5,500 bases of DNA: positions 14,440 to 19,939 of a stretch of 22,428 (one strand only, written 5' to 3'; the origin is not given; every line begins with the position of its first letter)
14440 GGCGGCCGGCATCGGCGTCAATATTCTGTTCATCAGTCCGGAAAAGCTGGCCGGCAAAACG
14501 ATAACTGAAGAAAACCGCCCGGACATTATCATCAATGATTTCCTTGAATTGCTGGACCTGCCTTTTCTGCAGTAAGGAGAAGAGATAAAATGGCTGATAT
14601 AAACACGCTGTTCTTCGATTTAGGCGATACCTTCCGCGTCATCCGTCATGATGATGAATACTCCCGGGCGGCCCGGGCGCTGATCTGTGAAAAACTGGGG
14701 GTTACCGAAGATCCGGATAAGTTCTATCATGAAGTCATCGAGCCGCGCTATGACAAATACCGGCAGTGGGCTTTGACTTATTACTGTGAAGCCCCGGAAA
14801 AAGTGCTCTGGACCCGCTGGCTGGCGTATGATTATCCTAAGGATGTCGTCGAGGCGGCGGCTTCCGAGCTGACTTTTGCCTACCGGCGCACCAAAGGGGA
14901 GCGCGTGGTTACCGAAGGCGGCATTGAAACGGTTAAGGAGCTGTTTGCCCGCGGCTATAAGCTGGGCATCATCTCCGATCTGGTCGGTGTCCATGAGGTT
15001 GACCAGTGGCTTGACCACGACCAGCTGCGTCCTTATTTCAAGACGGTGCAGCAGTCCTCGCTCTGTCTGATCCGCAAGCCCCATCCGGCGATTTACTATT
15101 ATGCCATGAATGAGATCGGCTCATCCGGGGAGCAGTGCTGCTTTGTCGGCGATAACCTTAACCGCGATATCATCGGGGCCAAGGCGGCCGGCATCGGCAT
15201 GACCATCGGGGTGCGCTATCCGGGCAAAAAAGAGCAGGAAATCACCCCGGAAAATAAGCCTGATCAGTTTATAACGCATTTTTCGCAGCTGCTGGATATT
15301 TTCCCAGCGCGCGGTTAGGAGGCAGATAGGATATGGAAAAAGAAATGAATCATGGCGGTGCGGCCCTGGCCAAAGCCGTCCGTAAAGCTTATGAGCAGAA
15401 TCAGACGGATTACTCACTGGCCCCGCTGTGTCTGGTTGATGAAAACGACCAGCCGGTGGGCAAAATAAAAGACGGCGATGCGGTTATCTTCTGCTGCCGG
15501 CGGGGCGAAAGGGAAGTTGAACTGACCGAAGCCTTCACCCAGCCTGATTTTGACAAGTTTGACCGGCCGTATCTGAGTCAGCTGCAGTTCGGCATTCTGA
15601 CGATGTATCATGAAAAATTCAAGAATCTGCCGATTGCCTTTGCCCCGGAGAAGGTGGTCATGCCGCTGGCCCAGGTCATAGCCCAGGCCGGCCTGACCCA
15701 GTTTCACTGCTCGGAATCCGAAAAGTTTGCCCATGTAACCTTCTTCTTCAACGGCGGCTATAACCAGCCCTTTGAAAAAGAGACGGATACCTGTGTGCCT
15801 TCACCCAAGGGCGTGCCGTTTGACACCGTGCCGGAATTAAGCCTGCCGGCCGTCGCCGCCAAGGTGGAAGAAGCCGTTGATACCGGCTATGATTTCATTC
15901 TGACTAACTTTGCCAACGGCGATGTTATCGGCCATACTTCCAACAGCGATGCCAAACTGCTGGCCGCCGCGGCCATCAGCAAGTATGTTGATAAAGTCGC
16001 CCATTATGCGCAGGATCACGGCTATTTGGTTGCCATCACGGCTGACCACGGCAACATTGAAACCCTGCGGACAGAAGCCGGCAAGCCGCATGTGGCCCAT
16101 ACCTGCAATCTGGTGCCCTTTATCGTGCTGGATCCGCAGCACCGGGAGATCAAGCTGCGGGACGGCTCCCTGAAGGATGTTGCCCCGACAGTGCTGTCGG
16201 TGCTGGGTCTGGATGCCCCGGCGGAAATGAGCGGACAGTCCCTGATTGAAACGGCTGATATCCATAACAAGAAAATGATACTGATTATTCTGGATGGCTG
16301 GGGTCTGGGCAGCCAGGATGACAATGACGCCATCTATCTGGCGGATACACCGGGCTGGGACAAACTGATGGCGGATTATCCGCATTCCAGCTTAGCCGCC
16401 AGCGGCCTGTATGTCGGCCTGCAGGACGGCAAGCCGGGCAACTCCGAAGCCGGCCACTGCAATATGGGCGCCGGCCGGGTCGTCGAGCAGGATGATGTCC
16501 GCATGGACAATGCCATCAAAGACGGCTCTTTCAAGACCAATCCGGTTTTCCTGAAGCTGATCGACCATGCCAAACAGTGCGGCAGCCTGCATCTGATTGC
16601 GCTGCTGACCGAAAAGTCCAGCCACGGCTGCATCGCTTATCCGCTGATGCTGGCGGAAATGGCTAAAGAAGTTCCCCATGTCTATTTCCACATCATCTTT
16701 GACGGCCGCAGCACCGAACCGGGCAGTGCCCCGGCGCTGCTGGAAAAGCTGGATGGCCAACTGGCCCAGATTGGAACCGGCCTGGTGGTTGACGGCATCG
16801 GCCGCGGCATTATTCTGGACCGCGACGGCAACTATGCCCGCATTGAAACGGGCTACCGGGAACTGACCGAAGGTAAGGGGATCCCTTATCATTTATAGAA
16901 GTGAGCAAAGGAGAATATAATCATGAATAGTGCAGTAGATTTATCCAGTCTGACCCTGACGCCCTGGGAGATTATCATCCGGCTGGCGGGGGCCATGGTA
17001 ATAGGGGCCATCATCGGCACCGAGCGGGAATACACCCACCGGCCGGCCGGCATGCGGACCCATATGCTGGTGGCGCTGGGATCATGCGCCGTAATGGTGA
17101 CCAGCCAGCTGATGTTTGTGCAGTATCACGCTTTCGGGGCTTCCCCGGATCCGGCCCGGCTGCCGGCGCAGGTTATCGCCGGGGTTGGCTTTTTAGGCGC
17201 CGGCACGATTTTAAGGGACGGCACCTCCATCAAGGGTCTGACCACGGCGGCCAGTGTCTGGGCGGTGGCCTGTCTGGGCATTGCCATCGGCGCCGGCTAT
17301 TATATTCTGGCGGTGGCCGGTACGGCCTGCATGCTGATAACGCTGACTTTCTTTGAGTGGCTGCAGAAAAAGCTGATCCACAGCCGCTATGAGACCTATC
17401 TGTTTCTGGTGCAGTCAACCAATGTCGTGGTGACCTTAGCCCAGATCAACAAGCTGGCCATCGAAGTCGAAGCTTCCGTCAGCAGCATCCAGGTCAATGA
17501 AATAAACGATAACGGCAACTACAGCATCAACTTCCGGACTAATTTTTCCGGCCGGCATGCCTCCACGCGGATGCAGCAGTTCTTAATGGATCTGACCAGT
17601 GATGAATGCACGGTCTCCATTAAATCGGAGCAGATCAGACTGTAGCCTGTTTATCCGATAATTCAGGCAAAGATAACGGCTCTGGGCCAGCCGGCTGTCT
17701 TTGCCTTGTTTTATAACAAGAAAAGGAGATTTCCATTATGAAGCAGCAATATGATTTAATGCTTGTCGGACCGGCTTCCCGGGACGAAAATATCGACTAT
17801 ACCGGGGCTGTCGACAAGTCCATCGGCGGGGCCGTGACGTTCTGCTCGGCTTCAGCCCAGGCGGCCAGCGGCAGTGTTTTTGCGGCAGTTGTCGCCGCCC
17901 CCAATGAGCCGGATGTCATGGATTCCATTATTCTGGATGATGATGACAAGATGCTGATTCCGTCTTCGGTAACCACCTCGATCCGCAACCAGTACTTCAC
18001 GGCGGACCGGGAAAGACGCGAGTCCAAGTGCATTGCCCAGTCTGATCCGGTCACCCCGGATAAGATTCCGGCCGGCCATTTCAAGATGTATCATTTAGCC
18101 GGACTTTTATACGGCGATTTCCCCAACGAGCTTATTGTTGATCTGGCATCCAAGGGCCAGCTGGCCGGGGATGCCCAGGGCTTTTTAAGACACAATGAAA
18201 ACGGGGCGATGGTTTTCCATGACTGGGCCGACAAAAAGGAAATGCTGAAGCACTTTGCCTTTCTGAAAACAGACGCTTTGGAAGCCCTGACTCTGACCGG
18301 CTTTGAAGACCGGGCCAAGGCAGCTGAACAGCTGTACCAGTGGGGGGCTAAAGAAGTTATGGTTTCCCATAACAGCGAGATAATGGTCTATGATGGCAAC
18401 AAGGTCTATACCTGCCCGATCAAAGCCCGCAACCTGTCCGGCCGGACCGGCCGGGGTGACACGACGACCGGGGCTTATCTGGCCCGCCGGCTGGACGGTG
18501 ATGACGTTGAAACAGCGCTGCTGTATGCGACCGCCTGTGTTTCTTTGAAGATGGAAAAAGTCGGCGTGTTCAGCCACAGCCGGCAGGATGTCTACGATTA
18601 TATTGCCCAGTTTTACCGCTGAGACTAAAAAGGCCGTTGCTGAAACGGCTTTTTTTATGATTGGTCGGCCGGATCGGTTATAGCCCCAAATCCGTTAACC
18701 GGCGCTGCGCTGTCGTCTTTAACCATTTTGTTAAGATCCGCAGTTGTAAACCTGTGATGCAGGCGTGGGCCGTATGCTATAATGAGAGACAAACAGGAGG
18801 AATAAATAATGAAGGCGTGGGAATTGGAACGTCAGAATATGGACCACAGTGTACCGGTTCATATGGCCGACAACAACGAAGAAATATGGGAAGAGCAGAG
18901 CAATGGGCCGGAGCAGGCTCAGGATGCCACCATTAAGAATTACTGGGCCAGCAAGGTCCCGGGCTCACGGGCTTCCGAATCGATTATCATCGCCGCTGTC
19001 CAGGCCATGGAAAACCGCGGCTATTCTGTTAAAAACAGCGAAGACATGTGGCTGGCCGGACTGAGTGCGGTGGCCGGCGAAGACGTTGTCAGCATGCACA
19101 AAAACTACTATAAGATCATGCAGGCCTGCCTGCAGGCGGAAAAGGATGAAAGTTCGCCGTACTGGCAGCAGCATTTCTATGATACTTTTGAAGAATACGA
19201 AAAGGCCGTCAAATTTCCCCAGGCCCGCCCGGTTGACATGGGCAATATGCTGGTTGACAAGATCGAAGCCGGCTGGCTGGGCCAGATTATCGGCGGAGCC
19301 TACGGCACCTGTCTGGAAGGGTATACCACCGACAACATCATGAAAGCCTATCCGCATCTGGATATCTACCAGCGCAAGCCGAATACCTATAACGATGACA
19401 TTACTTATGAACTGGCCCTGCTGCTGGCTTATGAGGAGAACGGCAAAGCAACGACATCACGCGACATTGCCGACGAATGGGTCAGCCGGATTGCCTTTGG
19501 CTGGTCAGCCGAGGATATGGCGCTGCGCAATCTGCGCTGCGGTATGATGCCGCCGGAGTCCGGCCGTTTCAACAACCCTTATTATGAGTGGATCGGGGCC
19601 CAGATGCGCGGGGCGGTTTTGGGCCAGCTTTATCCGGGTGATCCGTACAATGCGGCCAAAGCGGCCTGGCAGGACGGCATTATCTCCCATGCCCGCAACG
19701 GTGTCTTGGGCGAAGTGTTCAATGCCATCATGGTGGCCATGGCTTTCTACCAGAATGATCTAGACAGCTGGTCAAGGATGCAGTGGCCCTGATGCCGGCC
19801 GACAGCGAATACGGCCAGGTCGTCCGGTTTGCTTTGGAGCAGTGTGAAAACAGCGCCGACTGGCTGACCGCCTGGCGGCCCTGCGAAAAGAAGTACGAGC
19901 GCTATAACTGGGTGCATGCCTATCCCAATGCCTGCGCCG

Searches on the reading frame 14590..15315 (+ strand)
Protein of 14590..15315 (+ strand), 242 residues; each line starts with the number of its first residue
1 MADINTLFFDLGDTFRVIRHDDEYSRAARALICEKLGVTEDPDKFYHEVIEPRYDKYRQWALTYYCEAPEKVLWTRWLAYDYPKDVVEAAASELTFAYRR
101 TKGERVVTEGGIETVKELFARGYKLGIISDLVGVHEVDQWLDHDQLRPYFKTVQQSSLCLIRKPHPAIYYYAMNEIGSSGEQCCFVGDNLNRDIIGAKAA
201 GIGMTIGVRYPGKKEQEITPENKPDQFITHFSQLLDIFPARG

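Call 9: search_protein_families(library=pfam, proteins=[window:14590-15315:+], max_evalue=0.001)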
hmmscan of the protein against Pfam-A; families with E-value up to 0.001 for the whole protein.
window:14590-15315:+ (242 aa): 3 families
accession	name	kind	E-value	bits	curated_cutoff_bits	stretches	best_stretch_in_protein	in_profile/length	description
PF13419.12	HAD_2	-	2.8e-16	60.6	23.8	1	107-204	80-175/178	Haloacid dehalogenase-like hydrolase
PF00702.32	Hydrolase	-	4.5e-15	57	26.4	1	59-201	52-191/191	haloacid dehalogenase-like hydrolase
PF13242.12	Hydrolase_like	-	2.7e-12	46.8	22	1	161-233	2-74/75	HAD-hyrolase-like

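Call 19: search_protein_families(library=ncbifam, proteins=[window:14590-15315:+], max_evalue=0.001)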
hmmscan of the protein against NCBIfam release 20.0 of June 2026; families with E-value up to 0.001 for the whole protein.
window:14590-15315:+ (242 aa): 29 families (the best 25 are shown)
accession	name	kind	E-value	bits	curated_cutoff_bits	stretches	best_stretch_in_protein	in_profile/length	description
TIGR02253.1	CTE7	subfamily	1.9e-22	80.1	169.75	1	4-234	2-220/221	TIGR02253 family HAD-type hydrolase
TIGR02252.1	DREG-2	subfamily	7.2e-16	58.6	155.2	1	7-202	3-199/203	HAD hydrolase, REG-2-like, family IA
TIGR02254.1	YjjG_YfnB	equivalog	1e-15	57.8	159.9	1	5-238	2-223/223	YjjG family noncanonical pyrimidine nucleotidase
NF009804.0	PRK13288.1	equivalog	1.9e-14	53.7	218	1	110-238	86-210/215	pyrophosphatase PpaX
NF009695.0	PRK13222.1-2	equivalog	4.8e-14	52.4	225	1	85-238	72-222/226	phosphoglycolate phosphatase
NF009697.0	PRK13222.1-4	equivalog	8.3e-12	44.9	327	1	113-237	101-221/232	phosphoglycolate phosphatase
TIGR01662.1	HAD-SF-IIIA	subfamily_domain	6.7e-11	42.5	44.6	1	98-202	17-133/141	HAD-IIIA family hydrolase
TIGR01549.1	HAD-SF-IA-v1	subfamily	8e-11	42.5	23.3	1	113-201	65-149/149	HAD-IA family hydrolase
NF053830.1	RUBPPhHalo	equivalog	1.2e-10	41.4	330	1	5-237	3-233/234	ribulose-1,5-bisphosphate 5-phosphatase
NF006976.0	PRK09449.1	equivalog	1.4e-09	37.8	183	1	110-223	99-211/225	pyrimidine 5'-nucleotidase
TIGR01449.2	PGP_bact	equivalog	2.2e-09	37.2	180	1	92-236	70-211/213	phosphoglycolate phosphatase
NF009698.0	PRK13223.1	equivalog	2.6e-09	36.7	466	1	85-234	75-225/272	phosphoglycolate phosphatase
NF052576.1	PymNtasePynAStpc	equivalog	2.8e-09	36.9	350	1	107-238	100-227/229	pyrimidine 5'-nucleotidase PynA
TIGR01454.1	AHBA_synth_RP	hypoth_equivalog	4.5e-08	33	246.65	1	100-238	69-203/205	AHBA synthesis associated protein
TIGR01460.1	HAD-SF-IIA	subfamily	7.4e-08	32.5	100.15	1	154-202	188-238/246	HAD-IIA family hydrolase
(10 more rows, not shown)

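Call 23: search_solved_structures(query=window:14590-15315:+, max_evalue=0.001)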
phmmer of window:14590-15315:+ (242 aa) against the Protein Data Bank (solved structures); distinct sequences matched with E-value up to 0.001: 28.
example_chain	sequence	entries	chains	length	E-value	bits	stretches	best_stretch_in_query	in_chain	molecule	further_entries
2hoq_A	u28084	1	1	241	6.6e-12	48.7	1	7-238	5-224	Putative HAD-hydrolase PH1655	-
6q7q_A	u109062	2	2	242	5.5e-08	35.9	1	112-206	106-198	OE1.3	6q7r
6q7p_A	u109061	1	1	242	1.6e-07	34.3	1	112-206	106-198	OE1.2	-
2hsz_A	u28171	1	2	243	2.5e-07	33.7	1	113-237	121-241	novel predicted phosphatase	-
3u26_A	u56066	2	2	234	3.2e-07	33.3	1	112-206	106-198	PF00702 domain protein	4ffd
6q7n_A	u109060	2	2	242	3.5e-07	33.2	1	112-206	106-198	BH32 | OE1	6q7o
4ygq_A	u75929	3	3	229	1e-06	31.7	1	111-203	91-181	Hydrolase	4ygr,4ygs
1x42_A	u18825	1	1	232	1.5e-06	31.1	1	112-206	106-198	hypothetical protein PH0459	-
6z1k_A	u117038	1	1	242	2.2e-06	30.6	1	112-206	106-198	BH32.6 protein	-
8bp1_A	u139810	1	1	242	2.6e-06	30.4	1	112-206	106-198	BHMeHis1.0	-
7o1d_A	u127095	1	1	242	2.6e-06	30.4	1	112-206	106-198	BH32.7 protein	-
2w43_A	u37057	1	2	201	9.7e-06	28.5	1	133-235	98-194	HYPOTHETICAL 2-HALOALKANOIC ACID DEHALOGENASE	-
2w11_A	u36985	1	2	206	1e-05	28.4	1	133-235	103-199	2-HALOALKANOIC ACID DEHALOGENASE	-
9ful_A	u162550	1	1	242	1.1e-05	28.3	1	135-206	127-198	Chain A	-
9fug_A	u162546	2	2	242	1.1e-05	28.3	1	135-206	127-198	SNAr1.3 (K39A) | Chain A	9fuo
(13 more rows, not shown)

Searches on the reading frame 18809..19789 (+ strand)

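Call 9: search_protein_families(library=pfam, proteins=[window:18809-19789:+], max_evalue=0.001)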
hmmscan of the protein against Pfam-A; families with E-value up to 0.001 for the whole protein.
window:18809-19789:+ (327 aa): 1 family
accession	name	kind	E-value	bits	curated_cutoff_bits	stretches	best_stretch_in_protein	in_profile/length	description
PF03747.19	ADP_ribosyl_GH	-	1.2e-29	104.4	26.2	1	155-323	2-185/287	ADP-ribosylglycohydrolase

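Call 71: search_protein_families(library=ncbifam, proteins=[window:18809-19789:+], max_evalue=0.00001)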
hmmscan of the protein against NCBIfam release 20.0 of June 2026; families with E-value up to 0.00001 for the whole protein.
window:18809-19789:+ (327 aa): 0 families
